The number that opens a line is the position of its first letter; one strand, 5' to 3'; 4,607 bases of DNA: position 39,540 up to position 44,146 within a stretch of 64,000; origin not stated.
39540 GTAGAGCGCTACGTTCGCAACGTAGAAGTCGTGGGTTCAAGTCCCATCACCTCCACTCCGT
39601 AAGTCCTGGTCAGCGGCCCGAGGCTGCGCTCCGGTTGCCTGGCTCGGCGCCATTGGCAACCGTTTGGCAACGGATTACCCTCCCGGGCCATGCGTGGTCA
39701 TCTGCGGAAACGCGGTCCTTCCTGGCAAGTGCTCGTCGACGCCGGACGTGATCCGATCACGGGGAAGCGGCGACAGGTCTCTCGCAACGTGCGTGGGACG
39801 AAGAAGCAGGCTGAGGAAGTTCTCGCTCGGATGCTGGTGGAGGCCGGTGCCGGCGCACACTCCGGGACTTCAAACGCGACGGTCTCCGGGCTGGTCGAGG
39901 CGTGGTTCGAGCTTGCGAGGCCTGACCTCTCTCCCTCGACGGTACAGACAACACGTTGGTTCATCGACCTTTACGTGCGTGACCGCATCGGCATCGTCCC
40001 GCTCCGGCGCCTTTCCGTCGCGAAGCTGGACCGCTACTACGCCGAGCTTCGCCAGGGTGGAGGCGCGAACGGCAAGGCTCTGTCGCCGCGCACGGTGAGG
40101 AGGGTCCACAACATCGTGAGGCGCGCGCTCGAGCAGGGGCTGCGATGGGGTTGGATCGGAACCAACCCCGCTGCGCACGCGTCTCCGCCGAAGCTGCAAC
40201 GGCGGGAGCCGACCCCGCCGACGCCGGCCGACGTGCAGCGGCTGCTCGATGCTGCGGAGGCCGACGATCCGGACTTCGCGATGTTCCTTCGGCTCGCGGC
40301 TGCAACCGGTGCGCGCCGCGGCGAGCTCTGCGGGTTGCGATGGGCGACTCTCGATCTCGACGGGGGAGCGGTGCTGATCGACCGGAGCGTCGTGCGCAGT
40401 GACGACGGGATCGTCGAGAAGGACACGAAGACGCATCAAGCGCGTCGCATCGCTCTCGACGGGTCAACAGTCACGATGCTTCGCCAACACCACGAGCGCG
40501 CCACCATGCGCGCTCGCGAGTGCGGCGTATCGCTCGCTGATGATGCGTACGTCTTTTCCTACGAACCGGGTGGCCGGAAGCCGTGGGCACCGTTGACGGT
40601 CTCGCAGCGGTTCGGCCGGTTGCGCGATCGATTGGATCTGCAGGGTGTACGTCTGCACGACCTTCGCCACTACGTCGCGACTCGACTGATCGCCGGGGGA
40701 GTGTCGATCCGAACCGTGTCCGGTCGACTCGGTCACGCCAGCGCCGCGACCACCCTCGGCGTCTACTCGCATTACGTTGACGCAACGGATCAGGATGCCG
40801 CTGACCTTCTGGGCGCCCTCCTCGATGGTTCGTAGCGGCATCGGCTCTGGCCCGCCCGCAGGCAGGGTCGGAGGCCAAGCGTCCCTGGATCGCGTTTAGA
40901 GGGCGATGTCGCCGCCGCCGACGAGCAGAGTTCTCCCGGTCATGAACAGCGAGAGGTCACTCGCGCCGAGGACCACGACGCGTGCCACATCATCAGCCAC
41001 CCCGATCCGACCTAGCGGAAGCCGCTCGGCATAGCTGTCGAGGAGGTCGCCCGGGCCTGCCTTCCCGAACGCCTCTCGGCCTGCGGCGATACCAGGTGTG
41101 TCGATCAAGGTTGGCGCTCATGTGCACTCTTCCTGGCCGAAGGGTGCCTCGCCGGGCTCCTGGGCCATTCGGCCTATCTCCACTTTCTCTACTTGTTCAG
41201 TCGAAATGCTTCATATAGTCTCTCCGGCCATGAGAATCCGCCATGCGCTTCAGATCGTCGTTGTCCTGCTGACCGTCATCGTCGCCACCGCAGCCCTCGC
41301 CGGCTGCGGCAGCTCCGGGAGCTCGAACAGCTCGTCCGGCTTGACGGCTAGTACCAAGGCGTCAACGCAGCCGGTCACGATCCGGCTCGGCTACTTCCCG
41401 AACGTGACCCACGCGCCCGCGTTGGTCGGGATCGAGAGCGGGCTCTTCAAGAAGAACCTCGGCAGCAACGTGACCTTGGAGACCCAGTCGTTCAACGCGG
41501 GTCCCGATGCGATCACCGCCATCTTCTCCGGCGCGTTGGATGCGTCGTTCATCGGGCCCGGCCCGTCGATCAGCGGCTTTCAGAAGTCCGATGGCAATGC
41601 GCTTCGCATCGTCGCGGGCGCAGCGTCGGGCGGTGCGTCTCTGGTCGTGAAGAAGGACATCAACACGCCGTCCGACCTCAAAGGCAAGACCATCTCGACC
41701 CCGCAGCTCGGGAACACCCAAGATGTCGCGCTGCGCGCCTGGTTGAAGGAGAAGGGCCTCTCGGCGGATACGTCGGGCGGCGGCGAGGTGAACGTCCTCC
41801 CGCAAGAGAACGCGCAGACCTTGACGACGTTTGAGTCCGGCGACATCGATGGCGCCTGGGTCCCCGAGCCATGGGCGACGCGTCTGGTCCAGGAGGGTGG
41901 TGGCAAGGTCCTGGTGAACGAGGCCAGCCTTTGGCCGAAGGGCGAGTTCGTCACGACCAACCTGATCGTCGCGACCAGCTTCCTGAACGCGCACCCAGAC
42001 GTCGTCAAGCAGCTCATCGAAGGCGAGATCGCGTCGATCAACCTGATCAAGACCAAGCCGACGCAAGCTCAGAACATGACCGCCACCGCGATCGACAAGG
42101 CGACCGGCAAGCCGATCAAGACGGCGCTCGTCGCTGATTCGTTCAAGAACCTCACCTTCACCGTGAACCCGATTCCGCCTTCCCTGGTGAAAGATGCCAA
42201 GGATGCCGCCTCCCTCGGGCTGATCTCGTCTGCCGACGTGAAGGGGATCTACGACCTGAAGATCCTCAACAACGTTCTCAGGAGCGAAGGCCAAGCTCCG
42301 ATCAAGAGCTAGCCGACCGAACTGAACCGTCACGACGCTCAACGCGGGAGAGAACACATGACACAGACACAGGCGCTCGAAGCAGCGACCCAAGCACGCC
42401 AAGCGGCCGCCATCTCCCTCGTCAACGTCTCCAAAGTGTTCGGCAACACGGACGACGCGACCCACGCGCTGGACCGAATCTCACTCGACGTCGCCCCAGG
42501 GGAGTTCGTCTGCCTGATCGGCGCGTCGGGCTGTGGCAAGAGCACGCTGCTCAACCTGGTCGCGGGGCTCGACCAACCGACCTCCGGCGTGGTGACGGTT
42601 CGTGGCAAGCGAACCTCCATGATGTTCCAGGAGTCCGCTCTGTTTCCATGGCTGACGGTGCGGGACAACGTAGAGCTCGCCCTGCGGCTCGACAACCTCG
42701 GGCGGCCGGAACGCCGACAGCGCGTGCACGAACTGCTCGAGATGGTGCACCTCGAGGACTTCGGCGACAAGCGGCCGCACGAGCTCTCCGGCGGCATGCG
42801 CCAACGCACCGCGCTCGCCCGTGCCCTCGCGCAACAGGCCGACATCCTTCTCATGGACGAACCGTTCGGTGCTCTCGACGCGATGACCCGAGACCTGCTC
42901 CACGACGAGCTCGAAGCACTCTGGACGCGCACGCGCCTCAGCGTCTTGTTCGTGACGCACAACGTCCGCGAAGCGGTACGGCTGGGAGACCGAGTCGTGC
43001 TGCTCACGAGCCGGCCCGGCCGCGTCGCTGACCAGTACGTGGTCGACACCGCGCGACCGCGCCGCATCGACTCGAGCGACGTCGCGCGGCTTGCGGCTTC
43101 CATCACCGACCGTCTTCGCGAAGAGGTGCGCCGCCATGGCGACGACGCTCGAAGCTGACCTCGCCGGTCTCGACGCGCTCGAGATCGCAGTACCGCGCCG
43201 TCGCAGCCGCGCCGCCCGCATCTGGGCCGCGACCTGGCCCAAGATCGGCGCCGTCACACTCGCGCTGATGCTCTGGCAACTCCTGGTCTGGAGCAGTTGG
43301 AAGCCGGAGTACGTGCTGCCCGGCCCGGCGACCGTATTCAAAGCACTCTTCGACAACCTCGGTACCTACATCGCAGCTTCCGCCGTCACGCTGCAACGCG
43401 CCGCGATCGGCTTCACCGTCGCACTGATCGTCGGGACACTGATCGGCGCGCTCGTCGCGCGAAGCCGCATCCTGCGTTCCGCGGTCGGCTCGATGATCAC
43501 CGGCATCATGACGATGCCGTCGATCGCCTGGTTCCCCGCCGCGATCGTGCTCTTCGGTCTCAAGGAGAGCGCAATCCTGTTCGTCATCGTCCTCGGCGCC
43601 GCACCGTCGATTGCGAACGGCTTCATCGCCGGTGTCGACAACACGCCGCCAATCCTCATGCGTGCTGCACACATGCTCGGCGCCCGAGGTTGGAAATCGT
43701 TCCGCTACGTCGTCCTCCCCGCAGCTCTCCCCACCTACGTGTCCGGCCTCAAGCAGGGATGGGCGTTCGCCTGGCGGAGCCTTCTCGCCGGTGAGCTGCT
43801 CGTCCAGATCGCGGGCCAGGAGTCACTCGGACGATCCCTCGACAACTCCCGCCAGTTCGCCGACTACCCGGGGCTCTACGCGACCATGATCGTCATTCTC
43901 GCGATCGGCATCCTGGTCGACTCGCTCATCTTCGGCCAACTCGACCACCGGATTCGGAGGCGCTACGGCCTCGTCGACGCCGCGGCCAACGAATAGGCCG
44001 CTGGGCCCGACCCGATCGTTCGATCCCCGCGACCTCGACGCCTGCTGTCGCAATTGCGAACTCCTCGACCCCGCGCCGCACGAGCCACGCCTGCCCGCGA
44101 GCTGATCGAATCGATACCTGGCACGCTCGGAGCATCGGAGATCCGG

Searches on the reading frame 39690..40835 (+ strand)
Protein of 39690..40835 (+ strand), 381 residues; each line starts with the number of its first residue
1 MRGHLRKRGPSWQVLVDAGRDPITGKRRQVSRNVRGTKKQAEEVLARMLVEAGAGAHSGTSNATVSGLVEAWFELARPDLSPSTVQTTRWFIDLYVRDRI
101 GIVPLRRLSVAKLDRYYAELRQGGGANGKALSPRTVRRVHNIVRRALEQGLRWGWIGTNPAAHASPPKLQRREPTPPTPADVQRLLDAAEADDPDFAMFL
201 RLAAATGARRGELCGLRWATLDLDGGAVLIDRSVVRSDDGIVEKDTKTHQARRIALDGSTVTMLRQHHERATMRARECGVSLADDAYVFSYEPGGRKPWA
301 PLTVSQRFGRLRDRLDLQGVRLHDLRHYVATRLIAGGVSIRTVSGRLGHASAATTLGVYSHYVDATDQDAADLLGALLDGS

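Call 13: search_protein_families(library=pfam, proteins=[window:39690-40835:+], max_evalue=0.01)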
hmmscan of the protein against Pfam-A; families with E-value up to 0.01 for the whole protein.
window:39690-40835:+ (381 aa): 4 families
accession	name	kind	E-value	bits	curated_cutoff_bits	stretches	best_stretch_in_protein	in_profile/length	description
PF00589.27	Phage_integrase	-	2.2e-23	83.3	27.1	1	179-362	5-168/172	Phage integrase family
PF14657.12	Arm-DNA-bind_4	-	1.5e-05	24.9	22.3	1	11-54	1-44/47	Arm DNA-binding domain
PF14659.12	Phage_int_SAM_3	-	0.00079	20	22.6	1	64-120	1-57/58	Phage integrase, N-terminal SAM-like domain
PF22022.2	Phage_int_M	-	0.0094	16.6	27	0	69-163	5-92/96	Phage integrase central domain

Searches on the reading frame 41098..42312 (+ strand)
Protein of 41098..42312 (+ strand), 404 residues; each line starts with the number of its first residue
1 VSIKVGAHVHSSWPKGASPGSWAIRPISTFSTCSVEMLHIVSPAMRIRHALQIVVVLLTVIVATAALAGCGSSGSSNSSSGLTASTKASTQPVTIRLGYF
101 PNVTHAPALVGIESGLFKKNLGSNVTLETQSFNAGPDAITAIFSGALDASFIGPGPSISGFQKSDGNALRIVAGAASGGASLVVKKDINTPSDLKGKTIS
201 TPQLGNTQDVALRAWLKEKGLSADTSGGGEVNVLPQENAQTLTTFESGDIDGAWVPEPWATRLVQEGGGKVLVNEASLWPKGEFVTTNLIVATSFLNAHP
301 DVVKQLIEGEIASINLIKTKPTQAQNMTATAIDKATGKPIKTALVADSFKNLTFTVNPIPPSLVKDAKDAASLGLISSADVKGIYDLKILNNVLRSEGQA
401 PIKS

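Call 13: search_protein_families(library=pfam, proteins=[window:41098-42312:+], max_evalue=0.01)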
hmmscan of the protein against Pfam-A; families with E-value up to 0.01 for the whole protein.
window:41098-42312:+ (404 aa): 3 families
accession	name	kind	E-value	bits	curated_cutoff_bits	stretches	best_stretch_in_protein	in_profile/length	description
PF13379.11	NMT1_2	-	2e-35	123.2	24.7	1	91-327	4-247/252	NMT1-like family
PF09084.16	NMT1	-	1.3e-12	48.5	20.5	1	102-324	1-216/216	NMT1/THI5 like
PF12974.12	Phosphonate-bd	-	5.6e-06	26.3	27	1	130-267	34-174/242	ABC transporter, phosphonate, periplasmic substrate-binding protein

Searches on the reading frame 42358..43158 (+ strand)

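Call 13: search_protein_families(library=pfam, proteins=[window:42358-43158:+], max_evalue=0.01)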
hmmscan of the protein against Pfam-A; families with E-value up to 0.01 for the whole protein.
window:42358-43158:+ (266 aa): 10 families
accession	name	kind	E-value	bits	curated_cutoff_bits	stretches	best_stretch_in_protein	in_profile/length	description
PF00005.33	ABC_tran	-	6.5e-34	117.9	25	1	38-170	1-136/137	ABC transporter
PF13191.12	AAA_16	-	1.4e-06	29.4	32.6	1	36-190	14-161/167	AAA ATPase domain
PF13304.12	AAA_21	-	8.4e-06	26.5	27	0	50-71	1-22/304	AAA domain, putative AbiEii toxin, Type IV TA system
PF03193.22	RsgA_GTPase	-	2.2e-05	24.8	30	1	28-87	87-148/174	RsgA GTPase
PF13401.12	AAA_22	-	0.00013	22.8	27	1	49-168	6-92/130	AAA domain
PF02463.25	SMC_N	-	0.00047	20.1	40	0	117-202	117-198/220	RecF/RecN/SMC N terminal domain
PF09818.15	ABC_ATPase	-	0.0016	18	23.2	0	143-217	158-230/283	P-loop domain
PF20703.3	nSTAND1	-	0.0025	17.9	27.1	1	28-71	17-54/379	Novel STAND NTPase 1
PF13521.12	AAA_28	-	0.0071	17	27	0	51-71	2-22/164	AAA domain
PF13555.12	AAA_29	-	0.0072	16.5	27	0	42-65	16-39/61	P-loop containing region of AAA domain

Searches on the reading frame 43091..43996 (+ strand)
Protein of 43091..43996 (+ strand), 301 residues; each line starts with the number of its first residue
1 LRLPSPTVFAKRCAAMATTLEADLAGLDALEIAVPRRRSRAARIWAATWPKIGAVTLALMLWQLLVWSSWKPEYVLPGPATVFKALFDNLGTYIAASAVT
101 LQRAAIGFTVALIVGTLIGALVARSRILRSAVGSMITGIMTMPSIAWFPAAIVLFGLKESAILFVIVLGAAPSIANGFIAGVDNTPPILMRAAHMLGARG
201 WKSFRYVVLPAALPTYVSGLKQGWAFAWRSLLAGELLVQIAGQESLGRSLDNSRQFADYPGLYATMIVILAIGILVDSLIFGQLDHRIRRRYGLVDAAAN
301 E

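Call 13: search_protein_families(library=pfam, proteins=[window:43091-43996:+], max_evalue=0.01)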
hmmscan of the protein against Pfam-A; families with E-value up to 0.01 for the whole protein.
window:43091-43996:+ (301 aa): 1 family
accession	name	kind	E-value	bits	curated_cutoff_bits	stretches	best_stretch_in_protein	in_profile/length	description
PF00528.27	BPD_transp_1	-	3.5e-21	76.2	26.4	1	115-290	1-184/184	Binding-protein-dependent transport system inner membrane component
